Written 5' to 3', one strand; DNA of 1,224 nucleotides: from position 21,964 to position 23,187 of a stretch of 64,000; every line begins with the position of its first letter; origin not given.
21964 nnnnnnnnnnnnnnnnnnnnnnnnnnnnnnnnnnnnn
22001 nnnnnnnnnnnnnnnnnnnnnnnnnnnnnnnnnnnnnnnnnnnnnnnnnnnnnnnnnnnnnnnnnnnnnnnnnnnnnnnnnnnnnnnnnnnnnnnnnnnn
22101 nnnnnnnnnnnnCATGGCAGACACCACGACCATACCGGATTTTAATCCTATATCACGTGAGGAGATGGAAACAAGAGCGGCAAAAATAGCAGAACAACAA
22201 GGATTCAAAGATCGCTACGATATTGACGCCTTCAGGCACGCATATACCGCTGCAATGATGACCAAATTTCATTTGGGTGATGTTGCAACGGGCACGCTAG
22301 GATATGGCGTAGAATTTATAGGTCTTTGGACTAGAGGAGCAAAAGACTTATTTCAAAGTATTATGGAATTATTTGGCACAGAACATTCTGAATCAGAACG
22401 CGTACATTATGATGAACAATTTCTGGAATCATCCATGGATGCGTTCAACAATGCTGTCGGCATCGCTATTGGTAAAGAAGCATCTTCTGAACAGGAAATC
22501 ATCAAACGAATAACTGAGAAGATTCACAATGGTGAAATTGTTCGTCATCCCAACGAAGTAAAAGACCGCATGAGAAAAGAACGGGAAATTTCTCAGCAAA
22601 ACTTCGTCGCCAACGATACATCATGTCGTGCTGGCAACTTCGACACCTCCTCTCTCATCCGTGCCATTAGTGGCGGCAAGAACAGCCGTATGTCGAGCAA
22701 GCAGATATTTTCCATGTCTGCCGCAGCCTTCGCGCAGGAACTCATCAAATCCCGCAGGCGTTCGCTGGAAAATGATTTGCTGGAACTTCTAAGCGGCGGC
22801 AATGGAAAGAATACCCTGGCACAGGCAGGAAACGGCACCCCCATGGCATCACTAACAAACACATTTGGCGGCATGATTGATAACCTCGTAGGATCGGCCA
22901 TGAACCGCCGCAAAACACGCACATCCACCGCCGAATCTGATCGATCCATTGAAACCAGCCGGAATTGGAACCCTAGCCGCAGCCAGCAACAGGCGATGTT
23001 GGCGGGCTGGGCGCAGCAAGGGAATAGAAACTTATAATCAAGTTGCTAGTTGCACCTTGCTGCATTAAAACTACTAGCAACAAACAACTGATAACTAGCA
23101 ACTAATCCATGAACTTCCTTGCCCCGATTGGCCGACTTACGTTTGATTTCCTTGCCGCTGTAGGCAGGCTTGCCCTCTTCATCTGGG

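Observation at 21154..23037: Translationally coupled cassette: two paralogous membrane-anchored Cys-motif proteins followed by a DAFRHAY / MDxxNNxxG protein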

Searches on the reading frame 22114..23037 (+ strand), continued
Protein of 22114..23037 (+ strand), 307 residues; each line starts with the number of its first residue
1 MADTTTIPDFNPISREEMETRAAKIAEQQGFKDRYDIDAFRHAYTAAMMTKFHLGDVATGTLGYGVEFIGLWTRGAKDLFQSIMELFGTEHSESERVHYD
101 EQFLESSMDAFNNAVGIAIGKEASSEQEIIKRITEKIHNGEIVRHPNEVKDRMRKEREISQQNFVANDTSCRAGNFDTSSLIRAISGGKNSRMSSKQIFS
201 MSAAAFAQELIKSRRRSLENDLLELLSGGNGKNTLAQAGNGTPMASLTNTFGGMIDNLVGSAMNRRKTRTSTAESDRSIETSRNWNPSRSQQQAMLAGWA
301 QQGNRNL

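Call 54: find_encoding_contigs(protein=P0025, flank=10000, max_places=2)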
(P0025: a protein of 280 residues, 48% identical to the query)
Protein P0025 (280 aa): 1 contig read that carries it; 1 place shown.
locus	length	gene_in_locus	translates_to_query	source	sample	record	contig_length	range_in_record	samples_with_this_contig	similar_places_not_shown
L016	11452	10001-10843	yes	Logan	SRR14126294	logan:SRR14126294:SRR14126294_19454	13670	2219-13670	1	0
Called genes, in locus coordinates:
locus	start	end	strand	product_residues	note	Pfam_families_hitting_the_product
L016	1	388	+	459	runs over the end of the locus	PF00067:p450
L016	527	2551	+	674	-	PF07715:Plug, PF00593:TonB_dep_Rec_b-barrel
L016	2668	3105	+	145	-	PF13689:DUF4154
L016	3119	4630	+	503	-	PF17152:CHASE8, PF00512:HisKA, PF02518:HATPase_c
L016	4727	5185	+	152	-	PF22381:Staph_reg_Sar_Rot (weak), PF12802:MarR_2, PF01047:MarR (faint), PF13463:HTH_27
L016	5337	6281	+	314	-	PF07963:N_methyl (weak)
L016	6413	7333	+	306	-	-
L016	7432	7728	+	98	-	PF00830:Ribosomal_L28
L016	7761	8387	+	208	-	PF11836:Phage_TAC_11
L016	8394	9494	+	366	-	PF08816:Ivy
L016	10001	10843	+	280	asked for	-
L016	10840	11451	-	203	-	?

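Call 66: search_protein_families(library=pfam, proteins=[L016:9521-10840:+, L016:8394-9491:+, L015:10001-11119:+, L013:3954-4451:+, L013:2299-2916:+, L015:7732-8148:-, L015:9181-9534:+], max_evalue=0.05)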
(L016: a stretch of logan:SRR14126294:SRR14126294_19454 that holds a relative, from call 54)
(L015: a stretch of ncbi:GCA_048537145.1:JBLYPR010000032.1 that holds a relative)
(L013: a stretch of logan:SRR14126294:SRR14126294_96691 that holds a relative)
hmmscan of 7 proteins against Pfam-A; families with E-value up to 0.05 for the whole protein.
L016:9521-10840:+ (440 aa): 0 families

L016:8394-9491:+ (366 aa): 0 families

L015:10001-11119:+ (373 aa): 0 families

L013:3954-4451:+ (166 aa): 1 family
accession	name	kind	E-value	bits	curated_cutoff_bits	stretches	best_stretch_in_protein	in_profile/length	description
PF21617.2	CV_2116-like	-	0.0094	16.7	27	1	22-73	7-56/82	Uncharacterized protein CV_2116-like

L013:2299-2916:+ (206 aa): 0 families

L015:7732-8148:- (138 aa): 1 family
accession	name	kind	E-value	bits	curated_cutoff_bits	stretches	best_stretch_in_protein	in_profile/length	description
PF06199.17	Phage_tail_2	-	1.4e-36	125.9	23.8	1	3-135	1-132/132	Phage tail tube protein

L015:9181-9534:+ (118 aa): 0 families

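Call 67: search_solved_structures(query=L016:9521-10030:+, max_evalue=1)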
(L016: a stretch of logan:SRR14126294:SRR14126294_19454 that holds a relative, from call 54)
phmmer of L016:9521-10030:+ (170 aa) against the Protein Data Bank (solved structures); distinct sequences matched with E-value up to 1: 1.
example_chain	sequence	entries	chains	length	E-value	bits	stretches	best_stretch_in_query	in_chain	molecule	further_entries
6ner_A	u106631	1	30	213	0.86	12.9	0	15-42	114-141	BMC-H tandem fusion protein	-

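Call 68: search_solved_structures(query=L016:8394-9491:+, max_evalue=1)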
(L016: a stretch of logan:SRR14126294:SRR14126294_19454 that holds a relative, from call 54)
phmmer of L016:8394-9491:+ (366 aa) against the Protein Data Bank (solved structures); distinct sequences matched with E-value up to 1: 0.

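Call 69: search_solved_structures(query=L013:4456-5000:+, max_evalue=1)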
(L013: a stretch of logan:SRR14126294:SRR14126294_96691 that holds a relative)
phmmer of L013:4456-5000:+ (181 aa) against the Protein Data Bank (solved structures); distinct sequences matched with E-value up to 1: 3.
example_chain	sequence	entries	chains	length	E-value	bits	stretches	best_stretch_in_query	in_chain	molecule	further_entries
2col_A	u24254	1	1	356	0.37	13.9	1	36-101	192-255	Bifunctional hemolysin-adenylate cyclase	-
1zot_A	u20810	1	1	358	0.38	13.9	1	36-101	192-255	CyaA with C-terminal Calmodulin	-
1yrt_A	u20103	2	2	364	0.4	13.8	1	36-101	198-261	Bifunctional hemolysin-adenylate cyclase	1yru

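Call 83: search_dna_similar(query=L013:1689-2327:+, collection=plasmids, mode=protein, max_evalue=0.1, max_rows=15)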
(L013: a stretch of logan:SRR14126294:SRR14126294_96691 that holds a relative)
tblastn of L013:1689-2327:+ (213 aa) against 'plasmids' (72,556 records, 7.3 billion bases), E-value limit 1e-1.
No match.

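Call 84: search_dna_similar(query=L015:7732-8148:-, collection=plasmids, mode=protein, max_evalue=0.001, max_rows=15)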
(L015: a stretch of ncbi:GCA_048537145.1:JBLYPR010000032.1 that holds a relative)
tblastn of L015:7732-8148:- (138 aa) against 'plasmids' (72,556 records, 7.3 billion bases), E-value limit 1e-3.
Records with a match: 13; places in all: 13; records where one place covers at least 80% of the query: 12.
Best place of each record, by identity: <60% 13.
By first word of the organism name: Paracoccus 5; Azospirillum 2; Skermanella 2; Sphingomonas 1; Methylobacterium 1; Shinella 1; Desemzia 1.
By predicted mobility (MOB-suite, as given by PLSDB): non-mobilizable 9; conjugative 3; mobilizable 1.
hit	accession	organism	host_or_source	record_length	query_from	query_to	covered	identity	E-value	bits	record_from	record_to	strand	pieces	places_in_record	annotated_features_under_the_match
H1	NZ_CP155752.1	Sphingomonas parapaucimobilis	Chinese cabbage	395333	1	134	97%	47.0%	7e-34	131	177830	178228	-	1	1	phage major tail protein, TP901-1 family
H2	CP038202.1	Paracoccus ferrooxidans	single cell,bioreactor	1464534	1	136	99%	44.3%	5e-26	108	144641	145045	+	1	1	phage major tail protein, TP901-1 family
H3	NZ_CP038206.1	Paracoccus pantotrophus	single cell,soil associated with ...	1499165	1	136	99%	44.3%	5e-26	108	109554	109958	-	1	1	none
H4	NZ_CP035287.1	Paracoccus versutus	whole organism,soil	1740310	1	136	99%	44.3%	5e-26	108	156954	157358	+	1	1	none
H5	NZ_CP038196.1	Paracoccus versutus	single cell,soil adjacent to the roots ...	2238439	1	136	99%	44.3%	5e-26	108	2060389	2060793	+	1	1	none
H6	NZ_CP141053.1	Paracoccus denitrificans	-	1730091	1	136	99%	44.3%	9e-26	107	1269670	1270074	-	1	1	none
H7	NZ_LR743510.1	Methylobacterium bullatum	-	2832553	1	137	99%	41.3%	4e-24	103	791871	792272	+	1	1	none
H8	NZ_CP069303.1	Shinella sp. PSBB067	monoisolate,Minnesota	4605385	1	135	98%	38.2%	5e-22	97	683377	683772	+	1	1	none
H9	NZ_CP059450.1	Azospirillum brasilense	Prokaryotes,soil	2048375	1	138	100%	34.5%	1e-15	79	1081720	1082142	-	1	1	none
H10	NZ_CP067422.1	Skermanella sp. TT6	Homo sapiens,single cell,skin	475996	1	134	97%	35.0%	1e-8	59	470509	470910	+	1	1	phage tail tube protein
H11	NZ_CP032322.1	Azospirillum argentinense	soil sample,Agricultural field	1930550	1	131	95%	29.6%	5e-4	46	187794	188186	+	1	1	record has no annotation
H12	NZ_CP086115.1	Skermanella rosea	single cell,hydrocarbon-contaminated ...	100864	10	108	72%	38.6%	5e-13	71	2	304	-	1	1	none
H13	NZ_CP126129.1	Desemzia incerta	Sus scrofa,Cell Culture,back skin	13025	21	134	83%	30.2%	1e-4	47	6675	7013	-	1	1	phage tail protein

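Call 85: get_annotated_region(hit=H2, flank=9000)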
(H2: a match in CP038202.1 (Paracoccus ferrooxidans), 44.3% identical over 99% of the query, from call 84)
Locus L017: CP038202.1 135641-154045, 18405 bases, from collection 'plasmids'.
description: Paracoccus ferrooxidans strain NCCB 100066 plasmid pFER4, complete sequence
organism: Paracoccus ferrooxidans (NCBI taxid 327104)
taxonomy: Bacteria; Pseudomonadota; Alphaproteobacteria; Rhodobacterales; Paracoccaceae; Paracoccus; Paracoccus ferrooxidans
host: -; source: single cell,bioreactor; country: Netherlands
typing (MOB-suite, as given by PLSDB): non-mobilizable; replicon rep_cluster_746; mating-pair formation MPF_T
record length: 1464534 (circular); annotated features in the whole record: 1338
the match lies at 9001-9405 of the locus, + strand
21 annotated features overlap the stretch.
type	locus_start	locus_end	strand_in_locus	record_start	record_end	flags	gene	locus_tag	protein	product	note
CDS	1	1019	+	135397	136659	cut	fabF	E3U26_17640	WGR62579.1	beta-ketoacyl-[acyl-carrier-protein] synthase II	-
CDS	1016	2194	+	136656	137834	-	mltG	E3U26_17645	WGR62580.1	endolytic transglycosylase MltG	-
CDS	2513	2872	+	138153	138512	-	-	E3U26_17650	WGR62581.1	permease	-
CDS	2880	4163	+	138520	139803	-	-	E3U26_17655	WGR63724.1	ATP-binding protein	-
CDS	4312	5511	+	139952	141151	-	-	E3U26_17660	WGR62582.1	phage portal protein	-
CDS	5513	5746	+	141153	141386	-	-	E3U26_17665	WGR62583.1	hypothetical protein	-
CDS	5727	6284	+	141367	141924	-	-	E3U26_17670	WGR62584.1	HK97 family phage prohead protease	-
CDS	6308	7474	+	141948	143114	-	-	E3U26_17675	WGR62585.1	phage major capsid protein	-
CDS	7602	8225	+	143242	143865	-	-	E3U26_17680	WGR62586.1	hypothetical protein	-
CDS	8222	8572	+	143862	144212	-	-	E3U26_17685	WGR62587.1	head-tail adaptor protein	-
CDS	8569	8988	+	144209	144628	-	-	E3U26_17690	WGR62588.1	DUF3168 domain-containing protein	-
CDS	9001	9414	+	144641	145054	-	-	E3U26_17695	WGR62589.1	phage major tail protein, TP901-1 family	-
CDS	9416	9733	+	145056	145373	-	-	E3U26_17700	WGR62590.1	gene transfer agent family protein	-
CDS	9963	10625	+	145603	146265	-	-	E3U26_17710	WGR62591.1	phage tail tape measure protein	-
CDS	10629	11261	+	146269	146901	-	-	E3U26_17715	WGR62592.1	TIGR02217 family protein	-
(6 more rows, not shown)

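Call 90: get_annotated_region(hit=H1, flank=2500)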
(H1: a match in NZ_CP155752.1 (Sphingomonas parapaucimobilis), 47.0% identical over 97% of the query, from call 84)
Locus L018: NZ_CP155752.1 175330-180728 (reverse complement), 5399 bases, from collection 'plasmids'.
description: Sphingomonas parapaucimobilis strain YK209 plasmid unnamed4, complete sequence
organism: Sphingomonas parapaucimobilis (NCBI taxid 28213)
taxonomy: Bacteria; Pseudomonadota; Alphaproteobacteria; Sphingomonadales; Sphingomonadaceae; Sphingomonas; Sphingomonas parapaucimobilis
host: -; source: Chinese cabbage; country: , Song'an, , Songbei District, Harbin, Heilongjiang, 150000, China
typing (MOB-suite, as given by PLSDB): non-mobilizable
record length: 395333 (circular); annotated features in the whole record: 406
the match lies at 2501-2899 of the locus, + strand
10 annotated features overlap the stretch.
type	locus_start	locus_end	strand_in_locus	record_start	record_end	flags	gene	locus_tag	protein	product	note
CDS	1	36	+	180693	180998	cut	-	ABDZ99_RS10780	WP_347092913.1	DUF6127 family protein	-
CDS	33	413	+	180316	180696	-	-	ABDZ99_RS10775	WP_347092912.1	HK97 family phage prohead protease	GO:0019082 - viral protein processing [Evidence IEA]; GO:0019068 - virion assembly [Evidence IEA]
CDS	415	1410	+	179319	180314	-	-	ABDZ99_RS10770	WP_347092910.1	phage major capsid protein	GO:0019068 - virion assembly [Evidence IEA]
CDS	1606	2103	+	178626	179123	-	-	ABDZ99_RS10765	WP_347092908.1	hypothetical protein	-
CDS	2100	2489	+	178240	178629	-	-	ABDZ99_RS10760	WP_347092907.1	DUF3168 domain-containing protein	-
CDS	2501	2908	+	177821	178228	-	-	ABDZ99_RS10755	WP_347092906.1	phage major tail protein, TP901-1 family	GO:0019068 - virion assembly [Evidence IEA]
CDS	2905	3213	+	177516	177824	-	-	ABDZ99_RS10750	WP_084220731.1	gene transfer agent family protein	-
CDS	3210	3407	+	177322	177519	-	-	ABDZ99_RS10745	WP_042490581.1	phage tail assembly chaperone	-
CDS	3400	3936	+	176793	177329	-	-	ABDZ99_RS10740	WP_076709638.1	tail tape measure protein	-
CDS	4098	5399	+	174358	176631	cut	-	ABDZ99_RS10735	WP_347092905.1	DUF2460 domain-containing protein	-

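Call 91: get_annotated_region(hit=H7, flank=2500)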
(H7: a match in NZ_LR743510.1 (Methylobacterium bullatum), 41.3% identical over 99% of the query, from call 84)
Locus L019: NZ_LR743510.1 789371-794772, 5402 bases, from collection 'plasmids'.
description: Methylobacterium bullatum isolate mbul2 plasmid 1
organism: Methylobacterium bullatum (NCBI taxid 570505)
taxonomy: Bacteria; Pseudomonadota; Alphaproteobacteria; Hyphomicrobiales; Methylobacteriaceae; Methylobacterium; Methylobacterium bullatum
host: -; source: -; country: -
typing (MOB-suite, as given by PLSDB): non-mobilizable
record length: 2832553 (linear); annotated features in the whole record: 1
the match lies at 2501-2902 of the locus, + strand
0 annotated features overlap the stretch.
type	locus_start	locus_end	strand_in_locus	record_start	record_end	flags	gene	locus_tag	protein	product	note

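Call 92: get_annotated_region(hit=H8, flank=2500)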
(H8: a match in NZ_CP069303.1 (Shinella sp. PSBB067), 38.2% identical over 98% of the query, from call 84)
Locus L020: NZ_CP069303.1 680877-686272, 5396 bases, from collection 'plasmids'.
description: Shinella sp. PSBB067 plasmid unnamed1, complete sequence
organism: Shinella sp. PSBB067 (NCBI taxid 2715959)
taxonomy: Bacteria; Pseudomonadota; Alphaproteobacteria; Hyphomicrobiales; Rhizobiaceae; Shinella; Shinella sp. PSBB067
host: -; source: monoisolate,Minnesota; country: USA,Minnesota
typing (MOB-suite, as given by PLSDB): non-mobilizable; mating-pair formation MPF_T
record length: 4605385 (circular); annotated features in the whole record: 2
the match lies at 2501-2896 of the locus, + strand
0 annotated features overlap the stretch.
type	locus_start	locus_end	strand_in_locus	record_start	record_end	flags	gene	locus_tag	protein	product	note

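Call 93: get_annotated_region(hit=H9, flank=2500)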
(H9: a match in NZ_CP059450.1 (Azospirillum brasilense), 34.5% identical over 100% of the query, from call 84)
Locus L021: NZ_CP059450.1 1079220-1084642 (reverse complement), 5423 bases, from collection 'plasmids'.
description: Azospirillum brasilense strain 2020WEIHUA_K plasmid unnamed1, complete sequence
organism: Azospirillum brasilense (NCBI taxid 192)
taxonomy: Bacteria; Pseudomonadota; Alphaproteobacteria; Rhodospirillales; Azospirillaceae; Azospirillum; Azospirillum brasilense
host: -; source: Prokaryotes,soil; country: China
typing (MOB-suite, as given by PLSDB): mobilizable; replicon rep_cluster_622; relaxase MOBP
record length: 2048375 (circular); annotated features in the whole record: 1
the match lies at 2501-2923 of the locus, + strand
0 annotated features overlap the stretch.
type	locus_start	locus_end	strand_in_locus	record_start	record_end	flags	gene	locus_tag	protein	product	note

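Call 113: find_encoding_contigs(protein=P0002, flank=6000, max_places=2)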
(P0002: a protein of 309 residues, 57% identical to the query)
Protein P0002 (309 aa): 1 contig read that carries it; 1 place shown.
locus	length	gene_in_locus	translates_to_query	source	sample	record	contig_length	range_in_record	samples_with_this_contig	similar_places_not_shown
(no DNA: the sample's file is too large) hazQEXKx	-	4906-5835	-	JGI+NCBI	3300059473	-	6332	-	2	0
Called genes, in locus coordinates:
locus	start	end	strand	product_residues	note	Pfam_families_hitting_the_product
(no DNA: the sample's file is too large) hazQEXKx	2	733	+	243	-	?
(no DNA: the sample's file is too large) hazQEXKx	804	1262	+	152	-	PF01281:Ribosomal_L9_N, PF03948:Ribosomal_L9_C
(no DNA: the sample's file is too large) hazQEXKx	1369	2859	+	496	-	PF00772:DnaB, PF03796:DnaB_C, PF13481:AAA_25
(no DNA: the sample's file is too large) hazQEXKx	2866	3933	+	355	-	PF01168:Ala_racemase_N, PF00842:Ala_racemase_C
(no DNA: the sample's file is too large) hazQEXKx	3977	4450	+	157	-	-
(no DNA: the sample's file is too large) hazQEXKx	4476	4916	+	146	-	-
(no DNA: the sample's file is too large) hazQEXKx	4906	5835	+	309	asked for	PF22322:DUF6973 (weak)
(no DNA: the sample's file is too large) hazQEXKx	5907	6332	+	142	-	?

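Call 116: search_protein_families(library=pfam, proteins=[L016:8394-8993:+, L016:8994-9491:+, L016:9521-10030:+, L013:4456-4965:+, L015:10001-10540:+, P0022], max_evalue=10)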
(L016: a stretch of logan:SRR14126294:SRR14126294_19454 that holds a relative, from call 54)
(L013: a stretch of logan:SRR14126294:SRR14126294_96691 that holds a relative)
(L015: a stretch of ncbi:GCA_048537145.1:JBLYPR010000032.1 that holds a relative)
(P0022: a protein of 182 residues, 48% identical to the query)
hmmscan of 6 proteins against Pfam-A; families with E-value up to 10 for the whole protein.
L016:8394-8993:+ (200 aa): 0 families

L016:8994-9491:+ (166 aa): 1 family
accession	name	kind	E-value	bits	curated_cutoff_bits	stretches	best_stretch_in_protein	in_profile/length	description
PF14586.11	MHC_I_2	-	0.15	12.4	27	1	101-141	66-106/174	Class I Histocompatibility antigen, NKG2D ligand, domains 1 and 2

L016:9521-10030:+ (170 aa): 0 families

L013:4456-4965:+ (170 aa): 4 families
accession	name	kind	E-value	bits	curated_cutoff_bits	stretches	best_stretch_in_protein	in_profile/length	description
PF08291.16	Peptidase_M15_3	-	4.4e-05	24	23.2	1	16-43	26-53/108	Peptidase M15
PF02557.22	VanY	-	0.0031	17.8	25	1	29-127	22-81/132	D-alanyl-D-alanine carboxypeptidase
PF24544.1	Ig_TPPC8_3rd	-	0.021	15.6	27.8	1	66-146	30-107/138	TPPC8 third Ig-like domain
PF18746.6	aGPT-Pplase3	-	0.078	12.8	25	1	11-59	136-184/279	Alpha-glutamyl/putrescinyl thymine pyrophosphorylase clade 3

L015:10001-10540:+ (180 aa): 2 families
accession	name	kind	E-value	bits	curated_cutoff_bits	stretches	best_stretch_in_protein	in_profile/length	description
PF16110.10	DUF4828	-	0.051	14.5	23.3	1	4-43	26-65/79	Domain of unknown function (DUF4828)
PF15056.11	NRN1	-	0.15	12.7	27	1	85-113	57-85/89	Neuritin protein family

P0022 (182 aa): 3 families
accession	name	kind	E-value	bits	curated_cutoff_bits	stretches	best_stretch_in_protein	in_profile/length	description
PF09718.15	Tape_meas_lam_C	-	0.027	15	23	1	64-105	6-47/76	Lambda phage tail tape-measure protein (Tape_meas_lam_C)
PF20802.2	MAML1_3_TAD1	-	0.04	15.6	24.2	1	86-167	2-74/90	Mastermind-like 1/3, transactivation domain 1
PF06019.16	Phage_30_8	-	0.12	12.7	25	1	92-152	31-90/124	Phage GP30.8 protein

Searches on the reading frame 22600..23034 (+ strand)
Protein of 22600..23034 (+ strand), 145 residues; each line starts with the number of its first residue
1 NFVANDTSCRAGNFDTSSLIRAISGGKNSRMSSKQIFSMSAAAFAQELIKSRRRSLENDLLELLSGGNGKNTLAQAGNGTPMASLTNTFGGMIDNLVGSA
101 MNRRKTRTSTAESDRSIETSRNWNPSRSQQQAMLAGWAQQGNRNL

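Call 70: search_dna_similar(query=window:22600-23034:+, collection=phages, mode=protein, max_evalue=1, max_rows=15)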
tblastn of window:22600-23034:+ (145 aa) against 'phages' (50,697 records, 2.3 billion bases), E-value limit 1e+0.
No match.

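Call 82: search_protein_families(library=phrogs, alignment_id=A8, max_evalue=0.1)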
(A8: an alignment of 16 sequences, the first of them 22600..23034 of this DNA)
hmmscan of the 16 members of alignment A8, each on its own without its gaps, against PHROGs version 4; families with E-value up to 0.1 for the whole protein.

A. member 1, window:22600-23034:+ (145 aa): 0 families

B. families by the number of members that match (of 16 scanned): 3 families
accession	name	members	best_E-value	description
phrog_15444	-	1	0.0041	-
phrog_35796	-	1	0.0057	-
phrog_2990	-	1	0.05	-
